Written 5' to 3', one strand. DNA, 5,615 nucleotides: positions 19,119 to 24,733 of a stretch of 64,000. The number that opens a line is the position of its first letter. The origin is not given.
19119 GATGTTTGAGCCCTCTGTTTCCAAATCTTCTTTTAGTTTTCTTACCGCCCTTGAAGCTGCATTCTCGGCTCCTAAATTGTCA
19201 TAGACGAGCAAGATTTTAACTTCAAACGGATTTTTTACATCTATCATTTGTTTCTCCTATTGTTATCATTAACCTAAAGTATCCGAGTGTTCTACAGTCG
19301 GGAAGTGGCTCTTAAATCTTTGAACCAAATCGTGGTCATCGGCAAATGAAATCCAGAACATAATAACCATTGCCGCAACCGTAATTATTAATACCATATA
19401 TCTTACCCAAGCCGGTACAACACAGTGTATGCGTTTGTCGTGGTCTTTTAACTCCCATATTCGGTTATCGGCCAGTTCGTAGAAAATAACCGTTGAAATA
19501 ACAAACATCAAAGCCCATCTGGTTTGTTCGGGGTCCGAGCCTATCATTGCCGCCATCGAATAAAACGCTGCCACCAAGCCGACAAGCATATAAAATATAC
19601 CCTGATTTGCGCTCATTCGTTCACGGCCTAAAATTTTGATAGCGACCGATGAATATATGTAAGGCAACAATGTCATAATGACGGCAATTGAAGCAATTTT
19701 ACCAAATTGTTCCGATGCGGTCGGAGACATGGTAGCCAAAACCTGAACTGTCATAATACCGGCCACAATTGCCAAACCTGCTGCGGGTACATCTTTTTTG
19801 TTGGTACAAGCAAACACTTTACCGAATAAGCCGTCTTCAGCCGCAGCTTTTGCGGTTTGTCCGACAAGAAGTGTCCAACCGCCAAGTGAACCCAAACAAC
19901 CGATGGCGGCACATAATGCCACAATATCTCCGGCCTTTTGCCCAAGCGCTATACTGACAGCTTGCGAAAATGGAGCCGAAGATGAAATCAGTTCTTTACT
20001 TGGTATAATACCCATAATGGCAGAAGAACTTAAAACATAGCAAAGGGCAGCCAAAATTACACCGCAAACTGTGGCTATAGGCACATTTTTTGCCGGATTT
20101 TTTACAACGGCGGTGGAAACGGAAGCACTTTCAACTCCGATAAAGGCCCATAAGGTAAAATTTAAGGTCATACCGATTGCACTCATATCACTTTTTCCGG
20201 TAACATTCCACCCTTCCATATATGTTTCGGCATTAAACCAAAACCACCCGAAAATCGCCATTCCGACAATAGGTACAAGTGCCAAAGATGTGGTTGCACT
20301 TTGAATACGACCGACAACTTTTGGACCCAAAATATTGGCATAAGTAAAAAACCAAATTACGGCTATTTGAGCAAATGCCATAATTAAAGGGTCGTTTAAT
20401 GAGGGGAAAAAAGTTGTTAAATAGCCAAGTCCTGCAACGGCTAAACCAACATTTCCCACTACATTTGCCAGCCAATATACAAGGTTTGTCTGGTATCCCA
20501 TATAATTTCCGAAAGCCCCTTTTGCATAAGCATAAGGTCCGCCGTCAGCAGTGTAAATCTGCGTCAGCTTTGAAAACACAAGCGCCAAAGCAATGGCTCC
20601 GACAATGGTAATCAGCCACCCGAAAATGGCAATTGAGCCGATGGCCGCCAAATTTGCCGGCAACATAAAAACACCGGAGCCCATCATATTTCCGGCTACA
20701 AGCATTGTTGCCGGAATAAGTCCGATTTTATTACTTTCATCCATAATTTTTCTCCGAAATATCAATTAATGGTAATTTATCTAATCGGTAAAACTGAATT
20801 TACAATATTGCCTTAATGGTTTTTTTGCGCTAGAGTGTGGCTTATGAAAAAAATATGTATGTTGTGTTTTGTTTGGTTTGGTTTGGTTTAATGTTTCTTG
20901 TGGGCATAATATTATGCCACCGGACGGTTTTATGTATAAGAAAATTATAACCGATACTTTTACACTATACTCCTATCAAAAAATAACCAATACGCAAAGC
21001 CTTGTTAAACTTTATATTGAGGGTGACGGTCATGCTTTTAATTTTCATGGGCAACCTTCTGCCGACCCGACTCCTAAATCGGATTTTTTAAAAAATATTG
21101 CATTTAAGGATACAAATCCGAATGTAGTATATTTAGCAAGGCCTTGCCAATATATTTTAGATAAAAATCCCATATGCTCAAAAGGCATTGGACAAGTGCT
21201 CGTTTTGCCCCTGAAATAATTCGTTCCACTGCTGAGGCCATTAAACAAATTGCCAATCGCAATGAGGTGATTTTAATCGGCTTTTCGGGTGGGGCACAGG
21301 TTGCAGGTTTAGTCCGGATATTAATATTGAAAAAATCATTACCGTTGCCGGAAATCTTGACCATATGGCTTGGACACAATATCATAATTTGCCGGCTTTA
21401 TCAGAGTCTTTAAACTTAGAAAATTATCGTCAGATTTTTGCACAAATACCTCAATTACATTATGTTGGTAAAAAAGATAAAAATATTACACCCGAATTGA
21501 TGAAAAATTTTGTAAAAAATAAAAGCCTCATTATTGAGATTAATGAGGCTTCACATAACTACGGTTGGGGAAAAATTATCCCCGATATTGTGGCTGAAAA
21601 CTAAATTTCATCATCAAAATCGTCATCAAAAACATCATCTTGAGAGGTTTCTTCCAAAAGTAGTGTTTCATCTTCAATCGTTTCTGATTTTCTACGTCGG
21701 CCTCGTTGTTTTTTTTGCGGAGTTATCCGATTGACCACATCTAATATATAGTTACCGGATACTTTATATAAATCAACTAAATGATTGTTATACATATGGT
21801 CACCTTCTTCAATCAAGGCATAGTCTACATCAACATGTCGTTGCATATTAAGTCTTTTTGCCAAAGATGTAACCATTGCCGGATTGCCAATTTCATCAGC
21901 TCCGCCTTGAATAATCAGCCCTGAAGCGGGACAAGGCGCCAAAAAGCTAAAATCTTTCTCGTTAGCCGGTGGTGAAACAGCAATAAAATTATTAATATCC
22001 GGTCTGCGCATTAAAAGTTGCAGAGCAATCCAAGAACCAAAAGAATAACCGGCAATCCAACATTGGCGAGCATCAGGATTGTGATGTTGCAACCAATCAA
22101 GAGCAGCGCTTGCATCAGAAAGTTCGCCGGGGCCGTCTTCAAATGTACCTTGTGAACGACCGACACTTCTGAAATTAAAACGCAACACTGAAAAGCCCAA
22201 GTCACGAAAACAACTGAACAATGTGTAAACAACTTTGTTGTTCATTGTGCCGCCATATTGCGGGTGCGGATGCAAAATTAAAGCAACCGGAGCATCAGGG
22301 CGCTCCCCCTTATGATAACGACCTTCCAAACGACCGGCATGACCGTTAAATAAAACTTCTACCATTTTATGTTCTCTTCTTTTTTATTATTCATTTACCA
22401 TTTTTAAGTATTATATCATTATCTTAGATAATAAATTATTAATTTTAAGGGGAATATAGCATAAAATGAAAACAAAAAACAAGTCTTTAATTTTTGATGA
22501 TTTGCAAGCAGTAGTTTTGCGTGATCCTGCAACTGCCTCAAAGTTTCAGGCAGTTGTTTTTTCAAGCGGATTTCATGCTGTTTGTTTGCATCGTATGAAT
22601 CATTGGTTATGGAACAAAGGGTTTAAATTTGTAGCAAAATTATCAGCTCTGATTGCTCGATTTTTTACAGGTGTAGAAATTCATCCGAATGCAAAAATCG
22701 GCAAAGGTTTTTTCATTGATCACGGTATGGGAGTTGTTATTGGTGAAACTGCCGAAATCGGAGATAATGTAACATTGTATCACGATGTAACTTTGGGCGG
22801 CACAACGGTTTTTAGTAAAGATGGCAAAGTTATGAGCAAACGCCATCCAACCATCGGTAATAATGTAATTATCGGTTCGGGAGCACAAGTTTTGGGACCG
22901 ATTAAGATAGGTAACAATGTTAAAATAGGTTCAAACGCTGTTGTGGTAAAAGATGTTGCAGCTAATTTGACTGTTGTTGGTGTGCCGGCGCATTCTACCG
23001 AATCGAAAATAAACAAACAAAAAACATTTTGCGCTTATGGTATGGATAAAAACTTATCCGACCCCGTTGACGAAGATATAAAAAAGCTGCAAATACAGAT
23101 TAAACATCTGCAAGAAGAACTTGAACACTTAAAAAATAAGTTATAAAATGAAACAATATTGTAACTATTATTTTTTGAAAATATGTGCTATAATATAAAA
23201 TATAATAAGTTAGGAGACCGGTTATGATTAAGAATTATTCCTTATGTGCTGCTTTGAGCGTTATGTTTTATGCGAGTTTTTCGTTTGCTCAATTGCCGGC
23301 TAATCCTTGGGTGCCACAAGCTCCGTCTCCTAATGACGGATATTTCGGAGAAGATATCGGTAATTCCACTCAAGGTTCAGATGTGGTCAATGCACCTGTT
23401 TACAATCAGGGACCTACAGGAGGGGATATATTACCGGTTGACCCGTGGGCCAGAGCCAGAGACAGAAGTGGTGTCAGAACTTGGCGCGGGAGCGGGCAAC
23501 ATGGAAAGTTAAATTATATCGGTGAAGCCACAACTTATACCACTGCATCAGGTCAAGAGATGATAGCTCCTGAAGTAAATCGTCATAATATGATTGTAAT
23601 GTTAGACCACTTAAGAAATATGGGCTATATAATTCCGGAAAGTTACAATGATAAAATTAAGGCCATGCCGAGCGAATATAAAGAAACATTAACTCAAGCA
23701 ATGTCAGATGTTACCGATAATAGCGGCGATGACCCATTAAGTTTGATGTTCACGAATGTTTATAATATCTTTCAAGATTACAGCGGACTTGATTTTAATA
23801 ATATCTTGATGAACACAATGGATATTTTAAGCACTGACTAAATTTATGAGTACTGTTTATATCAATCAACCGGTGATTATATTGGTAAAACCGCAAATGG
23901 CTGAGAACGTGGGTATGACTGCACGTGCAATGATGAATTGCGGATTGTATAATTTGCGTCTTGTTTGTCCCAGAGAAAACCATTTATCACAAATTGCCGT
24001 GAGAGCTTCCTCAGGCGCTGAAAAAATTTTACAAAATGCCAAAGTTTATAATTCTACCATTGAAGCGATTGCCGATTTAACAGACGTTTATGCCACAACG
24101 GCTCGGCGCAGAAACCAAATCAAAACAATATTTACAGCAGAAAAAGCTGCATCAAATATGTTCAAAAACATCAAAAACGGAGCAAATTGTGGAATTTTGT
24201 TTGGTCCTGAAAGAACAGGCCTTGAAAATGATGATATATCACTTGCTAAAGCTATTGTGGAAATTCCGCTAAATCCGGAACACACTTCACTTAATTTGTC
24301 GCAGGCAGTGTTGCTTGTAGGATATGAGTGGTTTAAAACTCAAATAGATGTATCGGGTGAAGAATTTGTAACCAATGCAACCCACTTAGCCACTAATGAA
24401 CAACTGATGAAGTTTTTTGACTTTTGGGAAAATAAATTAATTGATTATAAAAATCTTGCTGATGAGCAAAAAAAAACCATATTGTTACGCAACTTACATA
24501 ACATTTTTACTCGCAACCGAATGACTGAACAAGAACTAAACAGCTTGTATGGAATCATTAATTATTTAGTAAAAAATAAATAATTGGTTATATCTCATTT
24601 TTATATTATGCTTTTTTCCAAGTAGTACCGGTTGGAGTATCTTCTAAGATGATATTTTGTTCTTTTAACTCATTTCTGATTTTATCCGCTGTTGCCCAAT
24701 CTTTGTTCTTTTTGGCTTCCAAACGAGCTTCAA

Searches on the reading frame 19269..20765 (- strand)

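Call 102: search_protein_families(library=pfam, proteins=[window:19269-20765:-], max_evalue=0.001)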
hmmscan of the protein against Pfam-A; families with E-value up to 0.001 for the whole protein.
window:19269-20765:- (498 aa): 2 families
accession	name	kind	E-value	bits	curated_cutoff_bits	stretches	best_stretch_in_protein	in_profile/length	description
PF13520.12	AA_permease_2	-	2.6e-42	145.7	27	1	14-407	1-401/427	Amino acid permease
PF00324.27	AA_permease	-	7.6e-24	84.7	24.6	1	20-406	3-412/470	Amino acid permease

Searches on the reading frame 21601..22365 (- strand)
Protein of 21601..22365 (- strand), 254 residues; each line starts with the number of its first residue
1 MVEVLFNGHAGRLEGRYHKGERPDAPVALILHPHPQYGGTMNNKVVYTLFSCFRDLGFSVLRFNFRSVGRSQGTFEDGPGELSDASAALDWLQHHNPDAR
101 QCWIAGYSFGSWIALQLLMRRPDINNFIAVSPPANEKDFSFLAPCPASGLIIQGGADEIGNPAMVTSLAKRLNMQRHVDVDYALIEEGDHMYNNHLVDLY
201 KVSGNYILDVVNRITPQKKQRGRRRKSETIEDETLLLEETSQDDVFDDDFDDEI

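Call 102: search_protein_families(library=pfam, proteins=[window:21601-22365:-], max_evalue=0.001)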
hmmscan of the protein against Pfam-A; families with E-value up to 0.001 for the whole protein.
window:21601-22365:- (254 aa): 7 families
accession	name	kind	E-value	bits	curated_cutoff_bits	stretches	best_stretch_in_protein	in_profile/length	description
PF00561.26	Abhydrolase_1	-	3.1e-08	34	25.8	1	38-135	8-105/245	alpha/beta hydrolase fold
PF02129.25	Peptidase_S15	-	3.6e-08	33.8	23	1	24-138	16-134/262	X-Pro dipeptidyl-peptidase (S15 family)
PF12146.15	Hydrolase_4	-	3.9e-08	33.3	27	1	49-135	23-112/239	Serine aminopeptidase, S33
PF20408.4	Abhydrolase_11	-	1.7e-06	28.4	27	1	38-193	12-168/193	Alpha/beta hydrolase domain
PF12697.13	Abhydrolase_6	-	1.4e-05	26.4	26.3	1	51-139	21-101/217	Alpha/beta hydrolase family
PF00326.27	Peptidase_S9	-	4.3e-05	23.5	22.6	0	52-124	9-88/213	Prolyl oligopeptidase family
PF01738.24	DLH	-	0.00051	20.1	21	1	83-195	79-191/217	Dienelactone hydrolase family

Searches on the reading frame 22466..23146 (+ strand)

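Call 102: search_protein_families(library=pfam, proteins=[window:22466-23146:+], max_evalue=0.001)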
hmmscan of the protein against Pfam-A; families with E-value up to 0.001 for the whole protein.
window:22466-23146:+ (226 aa): 4 families
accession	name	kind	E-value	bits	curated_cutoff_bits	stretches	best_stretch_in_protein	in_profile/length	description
PF00132.30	Hexapep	-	3.5e-16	58.6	27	2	127-160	1-34/36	Bacterial transferase hexapeptide (six repeats)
PF14602.12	Hexapep_2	-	8.1e-06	25.9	27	1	129-160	3-32/34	Hexapeptide repeat of succinyl-transferase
PF06426.19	SATase_N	-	2e-05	25.3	21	1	9-39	73-103/105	Serine acetyltransferase, N-terminal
PF25084.1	LbH_EIF2B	-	6.8e-05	23.3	54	1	71-159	17-104/105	EIF2B subunit epsilon LbH domain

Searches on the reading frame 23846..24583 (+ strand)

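Call 102: search_protein_families(library=pfam, proteins=[window:23846-24583:+], max_evalue=0.001)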
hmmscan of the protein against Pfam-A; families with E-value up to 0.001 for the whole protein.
window:23846-24583:+ (245 aa): 1 family
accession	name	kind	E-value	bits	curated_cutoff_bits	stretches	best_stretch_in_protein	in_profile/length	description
PF00588.24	SpoU_methylase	-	1.8e-24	86.9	29.7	1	10-160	3-142/142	SpoU rRNA Methylase family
